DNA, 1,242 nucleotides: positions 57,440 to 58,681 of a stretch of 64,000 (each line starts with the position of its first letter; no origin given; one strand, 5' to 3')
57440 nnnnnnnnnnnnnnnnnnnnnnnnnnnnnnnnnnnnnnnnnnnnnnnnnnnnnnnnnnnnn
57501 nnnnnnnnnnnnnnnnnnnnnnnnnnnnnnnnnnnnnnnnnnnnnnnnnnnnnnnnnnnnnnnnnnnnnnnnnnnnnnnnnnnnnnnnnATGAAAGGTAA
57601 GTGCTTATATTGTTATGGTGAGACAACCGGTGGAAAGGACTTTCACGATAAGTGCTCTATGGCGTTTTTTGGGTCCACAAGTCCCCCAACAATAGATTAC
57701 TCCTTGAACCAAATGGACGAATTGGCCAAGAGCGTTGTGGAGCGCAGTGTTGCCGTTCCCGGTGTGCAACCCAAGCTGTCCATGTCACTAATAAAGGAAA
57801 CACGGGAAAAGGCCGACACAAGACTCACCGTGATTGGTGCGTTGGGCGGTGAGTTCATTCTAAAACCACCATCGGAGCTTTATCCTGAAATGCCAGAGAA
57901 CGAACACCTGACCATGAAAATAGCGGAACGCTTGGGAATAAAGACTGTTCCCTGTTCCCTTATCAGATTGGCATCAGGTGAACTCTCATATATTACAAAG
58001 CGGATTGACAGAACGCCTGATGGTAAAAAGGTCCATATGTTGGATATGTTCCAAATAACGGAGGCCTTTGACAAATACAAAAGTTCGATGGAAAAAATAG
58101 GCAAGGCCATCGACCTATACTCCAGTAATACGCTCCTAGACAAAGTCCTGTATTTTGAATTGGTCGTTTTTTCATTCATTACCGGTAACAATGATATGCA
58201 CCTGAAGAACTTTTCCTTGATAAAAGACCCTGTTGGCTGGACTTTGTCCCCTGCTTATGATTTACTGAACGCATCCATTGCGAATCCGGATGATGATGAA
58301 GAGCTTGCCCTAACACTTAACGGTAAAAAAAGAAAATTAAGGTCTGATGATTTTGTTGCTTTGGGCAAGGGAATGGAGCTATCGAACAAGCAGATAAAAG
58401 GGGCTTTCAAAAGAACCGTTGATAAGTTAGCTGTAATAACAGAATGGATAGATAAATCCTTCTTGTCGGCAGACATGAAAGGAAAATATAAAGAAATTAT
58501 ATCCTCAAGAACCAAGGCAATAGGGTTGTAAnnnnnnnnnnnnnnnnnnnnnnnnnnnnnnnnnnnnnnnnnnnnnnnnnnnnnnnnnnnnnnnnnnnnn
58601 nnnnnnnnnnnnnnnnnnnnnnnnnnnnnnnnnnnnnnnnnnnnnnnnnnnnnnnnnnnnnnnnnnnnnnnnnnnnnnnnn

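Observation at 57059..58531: Tripartite HipB / HipS-like / HipT-like kinase toxin-antitoxin module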

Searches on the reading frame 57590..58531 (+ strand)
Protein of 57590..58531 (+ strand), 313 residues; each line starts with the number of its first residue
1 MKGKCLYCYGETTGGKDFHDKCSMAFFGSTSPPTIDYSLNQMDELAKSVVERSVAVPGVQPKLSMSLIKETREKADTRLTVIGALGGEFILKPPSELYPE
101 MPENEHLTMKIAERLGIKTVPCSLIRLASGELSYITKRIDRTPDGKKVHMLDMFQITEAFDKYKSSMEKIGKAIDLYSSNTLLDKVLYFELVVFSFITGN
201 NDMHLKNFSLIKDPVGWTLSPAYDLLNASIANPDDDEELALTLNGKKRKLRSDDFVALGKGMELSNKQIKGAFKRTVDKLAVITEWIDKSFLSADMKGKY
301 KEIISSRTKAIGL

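Call 3: search_protein_families(library=pfam, proteins=[window:57590-58531:+], max_evalue=0.1)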
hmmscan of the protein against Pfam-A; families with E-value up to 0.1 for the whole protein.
window:57590-58531:+ (313 aa): 2 families
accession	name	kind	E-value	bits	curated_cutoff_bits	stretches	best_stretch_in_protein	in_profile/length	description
PF07804.18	HipA_C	-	7.6e-43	147.1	30.5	1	56-279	3-208/213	HipA-like C-terminal domain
PF13793.12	Pribosyltran_N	-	0.098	13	25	0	103-148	8-50/117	N-terminal domain of ribose phosphate pyrophosphokinase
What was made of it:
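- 57590..58531 (+): hipT-like gene: 313-aa HipA-core Ser/Thr kinase lacking N-subdomain-1, the putative toxin. PF07804 7.6e-43 (call 3).
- On HipBST tripartite toxin-antitoxin: HipA_C covers residues 56-279 (call 3).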

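Call 4: search_protein_families(library=ncbifam, proteins=[window:57590-58531:+], max_evalue=0.1)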
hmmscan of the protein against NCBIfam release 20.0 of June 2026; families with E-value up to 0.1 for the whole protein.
window:57590-58531:+ (313 aa): 1 family
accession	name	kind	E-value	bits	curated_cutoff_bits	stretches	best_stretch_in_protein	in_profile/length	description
NF007297.0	PRK09775.1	equivalog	7.8e-06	24.9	401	1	105-238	249-381/446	type II toxin-antitoxin system HipA family toxin YjjJ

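Call 5: search_protein_families(library=padloc, proteins=[window:57590-58531:+], max_evalue=0.1)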
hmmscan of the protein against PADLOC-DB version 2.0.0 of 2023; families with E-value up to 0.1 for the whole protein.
window:57590-58531:+ (313 aa): 3 families
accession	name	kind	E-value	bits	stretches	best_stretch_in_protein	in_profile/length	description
PDLC04340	PDC-M03A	-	2.9e-11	41.4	1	88-246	34-187/280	-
PDLC04339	PDC-M03A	-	5.4e-07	27.2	1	156-242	110-190/293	-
PDLC04344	PDC-M03A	-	0.00014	19.4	1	190-266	152-228/305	-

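Call 6: search_solved_structures(query=window:57590-58531:+, max_evalue=0.01, show_alignments=4)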
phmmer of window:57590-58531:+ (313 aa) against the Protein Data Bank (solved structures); distinct sequences matched with E-value up to 0.01: 16.
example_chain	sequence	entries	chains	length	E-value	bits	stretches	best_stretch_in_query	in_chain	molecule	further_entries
8ezr_B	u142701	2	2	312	3.3e-46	161.1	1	46-311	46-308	HipT(Lp)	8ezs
7vkb_A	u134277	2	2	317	3.5e-46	161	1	46-311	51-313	HipA_C domain-containing protein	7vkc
7wcf_A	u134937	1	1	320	1.3e-45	159.1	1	46-311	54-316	HipA_C domain-containing protein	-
7ab3_C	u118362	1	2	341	1e-19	74.1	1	51-295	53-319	HipA_C domain-containing protein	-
7ab4_C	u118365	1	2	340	2.4e-19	72.9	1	51-295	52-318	HipA_C domain-containing protein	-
7ab5_C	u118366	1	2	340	1.5e-18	70.3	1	51-295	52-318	HipA_C domain-containing protein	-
4pu5_A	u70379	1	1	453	2.6e-06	30.1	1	189-244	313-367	Toxin-antitoxin system toxin HipA family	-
4pu3_A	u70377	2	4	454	2.7e-06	30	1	189-244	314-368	Toxin-antitoxin system toxin HipA family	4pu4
3tpd_A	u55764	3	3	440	3.1e-05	26.6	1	99-250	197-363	Serine/threonine-protein kinase HipA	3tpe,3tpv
2wiu_A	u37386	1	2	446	4.2e-05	26.1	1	99-250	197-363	PROTEIN HIPA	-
3tpb_A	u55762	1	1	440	0.00016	24.3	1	90-250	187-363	Serine/threonine-protein kinase HipA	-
3hzi_A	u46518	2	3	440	0.00021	23.8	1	99-250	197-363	Protein hipA | Serine/threonine-protein kinase HipA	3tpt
4yg7_D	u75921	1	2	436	0.00027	23.5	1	99-250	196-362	Serine/threonine-protein kinase HipA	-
3fbr_A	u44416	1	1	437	0.00027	23.5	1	99-250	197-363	Serine/threonine-protein kinase toxin HipA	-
3dnt_A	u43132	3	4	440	0.00028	23.4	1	99-250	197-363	Protein hipA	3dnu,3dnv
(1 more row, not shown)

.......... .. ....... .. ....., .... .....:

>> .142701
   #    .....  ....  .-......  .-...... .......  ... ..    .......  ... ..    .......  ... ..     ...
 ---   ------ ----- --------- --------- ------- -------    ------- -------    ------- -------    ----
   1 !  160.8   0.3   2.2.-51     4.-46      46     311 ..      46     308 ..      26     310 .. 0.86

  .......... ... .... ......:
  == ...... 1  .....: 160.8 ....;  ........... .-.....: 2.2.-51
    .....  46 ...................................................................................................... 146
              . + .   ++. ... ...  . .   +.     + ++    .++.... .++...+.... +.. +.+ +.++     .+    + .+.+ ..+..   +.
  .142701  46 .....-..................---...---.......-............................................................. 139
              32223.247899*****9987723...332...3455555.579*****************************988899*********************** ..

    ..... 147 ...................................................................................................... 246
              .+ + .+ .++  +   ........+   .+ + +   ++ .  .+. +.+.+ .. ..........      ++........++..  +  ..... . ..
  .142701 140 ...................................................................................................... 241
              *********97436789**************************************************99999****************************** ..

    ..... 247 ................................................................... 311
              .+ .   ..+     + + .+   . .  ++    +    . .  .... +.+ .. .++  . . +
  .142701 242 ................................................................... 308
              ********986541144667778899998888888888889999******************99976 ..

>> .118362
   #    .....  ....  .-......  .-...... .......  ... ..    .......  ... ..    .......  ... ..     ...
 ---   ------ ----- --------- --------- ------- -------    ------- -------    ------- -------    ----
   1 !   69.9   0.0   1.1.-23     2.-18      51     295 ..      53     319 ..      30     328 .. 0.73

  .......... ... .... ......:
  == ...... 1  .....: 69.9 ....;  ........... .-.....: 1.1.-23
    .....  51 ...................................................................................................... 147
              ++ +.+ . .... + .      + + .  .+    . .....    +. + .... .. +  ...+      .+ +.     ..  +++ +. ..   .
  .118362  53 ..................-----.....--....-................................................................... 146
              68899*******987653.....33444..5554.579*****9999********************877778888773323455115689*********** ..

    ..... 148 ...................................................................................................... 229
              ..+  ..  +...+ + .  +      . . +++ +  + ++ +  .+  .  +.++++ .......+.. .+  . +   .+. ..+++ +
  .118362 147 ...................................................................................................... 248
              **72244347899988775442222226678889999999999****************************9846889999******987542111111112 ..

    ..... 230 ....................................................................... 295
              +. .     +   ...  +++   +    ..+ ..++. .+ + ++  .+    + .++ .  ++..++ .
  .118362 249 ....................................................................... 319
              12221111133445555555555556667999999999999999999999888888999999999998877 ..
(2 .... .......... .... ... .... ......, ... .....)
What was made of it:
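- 57590..58531 (+): HipT-Lp 3.3e-46, HipT-Ec 1e-19 (call 6).
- On HipBST tripartite toxin-antitoxin: The aligned residues are Ala55 and Pro57 (call 6).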

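Call 14: find_homologous_proteins(query=window:57590-58531:+, max_evalue=1e-10)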
Query window:57590-58531:+ (313 aa): 8000 proteins with E <= 1e-10 among 8000 candidates; the best 120 are listed.
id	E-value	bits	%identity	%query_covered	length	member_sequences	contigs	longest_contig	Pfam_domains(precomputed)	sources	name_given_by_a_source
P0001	2.0e-204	695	100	100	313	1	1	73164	PF07804.19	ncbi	-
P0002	8.7e-201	683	98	100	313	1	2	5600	PF07804.19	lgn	-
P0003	1.8e-196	669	96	100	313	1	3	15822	PF07804.19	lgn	-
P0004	6.1e-191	651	94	100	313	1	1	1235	PF07804.19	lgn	-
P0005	4.2e-188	642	92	100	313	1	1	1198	PF07804.19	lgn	-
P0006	4.5e-188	642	94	100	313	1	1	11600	PF07804.19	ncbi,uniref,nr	ncbi:HipA domain-containing protein [Psychroflexus maritimus]|uniref:HipA domain-containing protein 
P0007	7.7e-188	641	92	100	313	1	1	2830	PF07804.19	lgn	-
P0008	1.0e-187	640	94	100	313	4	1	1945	PF07804.19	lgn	-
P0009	4.8e-187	638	92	100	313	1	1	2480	PF07804.19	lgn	-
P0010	9.7e-187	637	93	100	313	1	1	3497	PF07804.19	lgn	-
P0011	6.6e-186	635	92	100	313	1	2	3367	PF07804.19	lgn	-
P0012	4.8e-185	632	92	100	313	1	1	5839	PF07804.19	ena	-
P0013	6.2e-185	631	91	100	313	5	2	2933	PF07804.19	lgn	-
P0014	1.6e-183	627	89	100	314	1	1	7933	PF07804.19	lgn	-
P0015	4.5e-175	599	86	98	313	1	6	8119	PF07804.19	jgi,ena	-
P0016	9.5e-171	585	93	93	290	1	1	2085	PF07804.19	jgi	-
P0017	2.9e-168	577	98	87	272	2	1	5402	PF07804.19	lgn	-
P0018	3.5e-168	576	92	93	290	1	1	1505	PF07804.19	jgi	-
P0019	1.5e-153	528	76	98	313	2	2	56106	PF07804.19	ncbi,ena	ncbi:HipA domain-containing protein [Paucihalobacter sp.]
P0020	2.5e-145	501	72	98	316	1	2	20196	PF07804.19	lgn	-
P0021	4.1e-144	497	69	100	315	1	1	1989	PF07804.19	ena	-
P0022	8.1e-144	496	69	100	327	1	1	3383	PF07804.19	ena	-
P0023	1.0e-143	496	68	100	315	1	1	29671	PF07804.19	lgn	-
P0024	1.8e-143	495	69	100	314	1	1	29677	PF07804.19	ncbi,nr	ncbi:MAG: HipA domain-containing protein [Crocinitomicaceae bacterium]|nr:HipA domain-containing pro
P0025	2.0e-143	495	69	100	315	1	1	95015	PF07804.19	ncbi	-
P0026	2.8e-143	495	69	100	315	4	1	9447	PF07804.19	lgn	-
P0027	4.5e-143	494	68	99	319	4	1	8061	PF07804.19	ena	-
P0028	5.6e-143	494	69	100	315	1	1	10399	PF07804.19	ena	-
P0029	7.4e-143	493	71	97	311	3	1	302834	PF07804.19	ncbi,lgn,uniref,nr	ncbi:serine/threonine-protein kinase HipA [Tenacibaculum adriaticum]|uniref:Serine/threonine-protein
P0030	1.0e-142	493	70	100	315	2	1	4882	PF07804.19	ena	-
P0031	1.2e-142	493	68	100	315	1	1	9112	PF07804.19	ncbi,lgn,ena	-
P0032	2.7e-142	491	68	100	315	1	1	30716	PF07804.19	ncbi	-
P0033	2.8e-142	491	68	100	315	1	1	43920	PF07804.19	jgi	jgi:serine/threonine-protein kinase HipA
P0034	3.0e-142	491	68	99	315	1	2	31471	PF07804.19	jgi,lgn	jgi:serine/threonine-protein kinase HipA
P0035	3.8e-142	491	69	100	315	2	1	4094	PF07804.19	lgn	-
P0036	5.5e-142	490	68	100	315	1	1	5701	PF07804.19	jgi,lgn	-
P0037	6.7e-142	490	69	100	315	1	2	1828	PF07804.19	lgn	-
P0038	8.0e-142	490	68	100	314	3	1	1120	PF07804.19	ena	-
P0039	9.0e-142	490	68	100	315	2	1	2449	PF07804.19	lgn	-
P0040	1.1e-141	489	70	98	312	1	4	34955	PF07804.19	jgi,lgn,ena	-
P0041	1.1e-141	489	70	98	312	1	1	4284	PF07804.19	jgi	-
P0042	1.3e-141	489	68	99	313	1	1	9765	PF07804.19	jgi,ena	-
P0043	1.5e-141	489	70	98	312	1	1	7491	PF07804.19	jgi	-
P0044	1.5e-141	489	70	98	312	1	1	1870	PF07804.19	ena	-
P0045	2.0e-141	489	67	100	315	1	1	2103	PF07804.19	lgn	-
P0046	2.0e-141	488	70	98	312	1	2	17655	PF07804.19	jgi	-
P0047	2.8e-141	488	68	99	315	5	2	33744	PF07804.19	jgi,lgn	-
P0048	3.2e-141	488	69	100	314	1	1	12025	PF07804.19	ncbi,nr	ncbi:MAG: HipA domain-containing protein [Flavobacteriales bacterium]|nr:HipA domain-containing prot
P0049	3.6e-141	488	67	100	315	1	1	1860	PF07804.19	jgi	-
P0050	3.6e-141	488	68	100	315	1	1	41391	PF07804.19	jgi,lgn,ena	-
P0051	3.7e-141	488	68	100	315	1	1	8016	PF07804.19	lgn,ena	-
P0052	4.1e-141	487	68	100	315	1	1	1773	PF07804.19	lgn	-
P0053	4.1e-141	487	69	100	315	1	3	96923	PF07804.19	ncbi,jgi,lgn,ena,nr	ncbi:MAG: HipA domain-containing protein [Bacteroidetes bacterium]|nr:HipA domain-containing protein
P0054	5.2e-141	487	68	100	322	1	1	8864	PF07804.19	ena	-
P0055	5.4e-141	487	70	98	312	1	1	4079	PF07804.19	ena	-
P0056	5.8e-141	487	68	100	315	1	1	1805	PF07804.19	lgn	-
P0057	6.0e-141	487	69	100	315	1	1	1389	PF07804.19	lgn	-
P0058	7.1e-141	487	70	98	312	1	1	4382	PF07804.19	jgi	-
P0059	7.9e-141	487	69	100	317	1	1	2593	PF07804.19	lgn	-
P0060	8.5e-141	486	68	100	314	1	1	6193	PF07804.19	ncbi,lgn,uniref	ncbi:HipA protein [hydrothermal vent metagenome]|uniref:HipA protein n=1 Tax=hydrothermal vent metag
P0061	8.9e-141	486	66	100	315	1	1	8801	PF07804.19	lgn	-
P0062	9.7e-141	486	67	100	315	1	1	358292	PF07804.19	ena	-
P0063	1.0e-140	486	70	97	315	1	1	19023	PF07804.19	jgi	-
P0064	1.1e-140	486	70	97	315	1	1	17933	PF07804.19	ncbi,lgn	-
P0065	1.1e-140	486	68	100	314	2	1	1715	PF07804.19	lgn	-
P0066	1.1e-140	486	70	97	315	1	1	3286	PF07804.19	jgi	-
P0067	1.5e-140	486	69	98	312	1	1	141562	PF07804.19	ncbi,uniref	ncbi:HipA domain-containing protein [Mariniflexile sp. HMF6888]|uniref:HipA domain-containing protei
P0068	1.6e-140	486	68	99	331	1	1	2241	PF07804.19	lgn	-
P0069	1.6e-140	486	70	97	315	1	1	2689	PF07804.19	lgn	-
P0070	1.7e-140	485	68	100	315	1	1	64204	PF07804.19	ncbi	-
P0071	1.7e-140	485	67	100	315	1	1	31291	PF07804.19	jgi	-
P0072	1.8e-140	485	68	100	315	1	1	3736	PF07804.19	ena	-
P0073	2.2e-140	485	66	100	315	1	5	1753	PF07804.19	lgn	-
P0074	2.5e-140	485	67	100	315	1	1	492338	PF07804.19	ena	-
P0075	2.5e-140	485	68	99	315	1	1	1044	PF07804.19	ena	-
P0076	2.7e-140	485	70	97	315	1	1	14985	PF07804.19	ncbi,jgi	-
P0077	2.7e-140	485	68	99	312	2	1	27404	PF07804.19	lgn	-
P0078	2.9e-140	485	69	98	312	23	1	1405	PF07804.19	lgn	-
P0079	3.0e-140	485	70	97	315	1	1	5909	PF07804.19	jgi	jgi:serine/threonine-protein kinase HipA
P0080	3.4e-140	484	67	100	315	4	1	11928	PF07804.19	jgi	jgi:serine/threonine-protein kinase HipA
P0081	3.6e-140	484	66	100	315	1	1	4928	PF07804.19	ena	-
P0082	4.2e-140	484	67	100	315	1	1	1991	PF07804.19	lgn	-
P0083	4.3e-140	484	66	100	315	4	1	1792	PF07804.19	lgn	-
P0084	4.8e-140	484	68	97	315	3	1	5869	PF07804.19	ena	-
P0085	5.0e-140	484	68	100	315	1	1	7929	PF07804.19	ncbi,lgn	-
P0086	5.8e-140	484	67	100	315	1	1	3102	PF07804.19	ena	-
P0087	5.9e-140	484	67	100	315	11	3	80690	PF07804.19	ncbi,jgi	-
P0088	6.3e-140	484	69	100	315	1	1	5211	PF07804.19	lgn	-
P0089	6.6e-140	484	68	98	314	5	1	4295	PF07804.19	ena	-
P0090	7.6e-140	483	67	100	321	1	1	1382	PF07804.19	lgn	-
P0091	9.5e-140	483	67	100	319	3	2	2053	PF07804.19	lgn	-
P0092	1.0e-139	483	69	98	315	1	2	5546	PF07804.19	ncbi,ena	-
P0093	1.1e-139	483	68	100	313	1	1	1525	PF07804.19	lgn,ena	-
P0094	1.1e-139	483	67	100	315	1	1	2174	PF07804.19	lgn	-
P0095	1.2e-139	483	69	100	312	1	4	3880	PF07804.19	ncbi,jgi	jgi:serine/threonine-protein kinase HipA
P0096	1.3e-139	482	69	100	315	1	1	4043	PF07804.19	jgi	jgi:serine/threonine-protein kinase HipA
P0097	1.4e-139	482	69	98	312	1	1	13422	PF07804.19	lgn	-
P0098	1.6e-139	482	67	99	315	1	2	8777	PF07804.19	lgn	-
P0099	1.7e-139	482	68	100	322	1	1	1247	PF07804.19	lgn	-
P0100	1.7e-139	482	70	98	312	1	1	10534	PF07804.19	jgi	jgi:serine/threonine-protein kinase HipA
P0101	2.1e-139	482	67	100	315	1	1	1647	PF07804.19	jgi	-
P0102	2.2e-139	482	70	98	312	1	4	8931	PF07804.19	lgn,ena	-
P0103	2.2e-139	482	68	100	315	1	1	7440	PF07804.19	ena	-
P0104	2.2e-139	482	68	100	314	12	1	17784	PF07804.19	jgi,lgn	-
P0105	2.3e-139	482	68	99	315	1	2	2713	PF07804.19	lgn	-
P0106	2.4e-139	482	66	100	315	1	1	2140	PF07804.19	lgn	-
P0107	2.4e-139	482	66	100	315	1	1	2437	PF07804.19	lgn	-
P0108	2.5e-139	482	66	100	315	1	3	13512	PF07804.19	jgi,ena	-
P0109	2.7e-139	482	68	100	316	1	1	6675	PF07804.19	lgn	-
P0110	2.8e-139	481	66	100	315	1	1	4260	PF07804.19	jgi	-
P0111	3.0e-139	481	69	98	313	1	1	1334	PF07804.19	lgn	-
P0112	3.0e-139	481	68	98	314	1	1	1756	PF07804.19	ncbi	-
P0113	3.6e-139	481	66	100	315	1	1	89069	PF07804.19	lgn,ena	-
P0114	3.7e-139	481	67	100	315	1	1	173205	PF07804.19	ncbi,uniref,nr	ncbi:HipA domain-containing protein [Botryobacter ruber]|uniref:HipA domain-containing protein n=1 T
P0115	3.7e-139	481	67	100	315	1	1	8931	PF07804.19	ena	-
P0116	4.6e-139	481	68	100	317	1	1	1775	PF07804.19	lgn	-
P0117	5.1e-139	481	67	100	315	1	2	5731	PF07804.19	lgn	-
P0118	5.2e-139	481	68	100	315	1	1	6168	PF07804.19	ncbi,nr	ncbi:MAG: HipA domain-containing protein [Prolixibacteraceae bacterium]|nr:HipA domain-containing pr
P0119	5.6e-139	480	68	100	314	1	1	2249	PF07804.19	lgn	-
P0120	5.6e-139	480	67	100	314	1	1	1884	PF07804.19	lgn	-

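Call 22: find_encoding_contigs(protein=window:57590-58531:+, flank=10000, max_places=4)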
Protein window:57590-58531:+ (313 aa): no gene with exactly this product is on record in the collection.

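Call 23: find_related_loci(query=window:57590-58531:+, collection=genome_contigs, flank=4000)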
Query window:57590-58531:+ (313 aa) in genome_contigs; peptide patterns used: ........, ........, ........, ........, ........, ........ (x = any residue, [..] = any of these).
599 stretches matched a pattern (row limit reached: there are more); 579 encode a relative of the query (tblastn E <= 1e-3); the best 80 are kept; 80 distinct loci.
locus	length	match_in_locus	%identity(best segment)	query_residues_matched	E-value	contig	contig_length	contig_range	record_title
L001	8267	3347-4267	70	1-307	4e-150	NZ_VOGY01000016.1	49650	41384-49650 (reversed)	Algibacter pacificus strain H164 Scaffold15_1, whole genome shotgun sequence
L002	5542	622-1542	69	1-307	2e-150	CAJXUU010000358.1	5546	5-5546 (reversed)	MAG TPA_asm: uncultured Saprospirales bacterium isolate SRR3933377_bin.16_MetaBAT_v2.12.1_MAG genome assembly, contig: N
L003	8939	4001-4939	67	1-313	2e-148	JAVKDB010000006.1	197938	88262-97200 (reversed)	MAG: Cyclobacteriaceae bacterium isolate F3-SA18-02 k141_14475, whole genome shotgun sequence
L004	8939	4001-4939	66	1-313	9e-148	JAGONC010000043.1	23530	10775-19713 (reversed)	MAG: Lentimicrobiaceae bacterium isolate Go_SlDig_bin_446 Go_SlDig_6051_length_23530_cov_6.708926, whole genome shotgun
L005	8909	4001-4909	70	1-303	1e-147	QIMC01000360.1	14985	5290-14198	MAG: Flammeovirgaceae bacterium isolate SZUA-3 Ga0063293_10003691, whole genome shotgun sequence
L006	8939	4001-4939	68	1-313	1e-147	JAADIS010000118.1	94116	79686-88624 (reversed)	MAG: Chlorobiota bacterium isolate M_MetaBat.65 contig-127_352, whole genome shotgun sequence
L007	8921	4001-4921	68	1-307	3e-147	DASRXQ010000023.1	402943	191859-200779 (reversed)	MAG TPA_asm: Saprospiraceae bacterium isolate SMAG_U12566 k141_19809, whole genome shotgun sequence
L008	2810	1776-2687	68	1-304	1e-154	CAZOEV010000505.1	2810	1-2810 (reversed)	MAG TPA_asm: uncultured Lentimicrobiaceae bacterium isolate binchicken_co51_64 genome assembly, contig: NODE_22700_lengt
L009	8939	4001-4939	66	1-313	3e-146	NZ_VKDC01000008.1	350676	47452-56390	Fulvivirga sp. M361 scaffold8, whole genome shotgun sequence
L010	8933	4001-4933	67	1-311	7e-146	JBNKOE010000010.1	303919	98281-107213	MAG: Algibacter sp. isolate G1G2.bin.40.orig k141_52246, whole genome shotgun sequence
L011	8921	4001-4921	67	1-307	8e-146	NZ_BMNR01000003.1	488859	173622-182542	Yeosuana aromativorans strain JCM 12862 sequence03, whole genome shotgun sequence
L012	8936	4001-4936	67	1-312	3e-145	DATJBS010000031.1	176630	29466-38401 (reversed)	MAG TPA_asm: Chitinophagales bacterium isolate SMAG_U15360 k141_83596, whole genome shotgun sequence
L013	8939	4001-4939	65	1-313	3e-145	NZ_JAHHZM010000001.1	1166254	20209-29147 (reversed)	Echinicola shivajiensis strain AK12 Scaffold1_1, whole genome shotgun sequence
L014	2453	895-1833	66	1-313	8e-154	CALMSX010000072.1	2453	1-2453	MAG TPA_asm: uncultured Bacteroidetes bacterium isolate SRR2107215_bin.22_CONCOCT_v1.1_MAG genome assembly, contig: ERZ7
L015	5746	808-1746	68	1-313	3e-145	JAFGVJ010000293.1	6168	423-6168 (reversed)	MAG: Prolixibacteraceae bacterium isolate ZodW_Metabat.155 k87_11409971, whole genome shotgun sequence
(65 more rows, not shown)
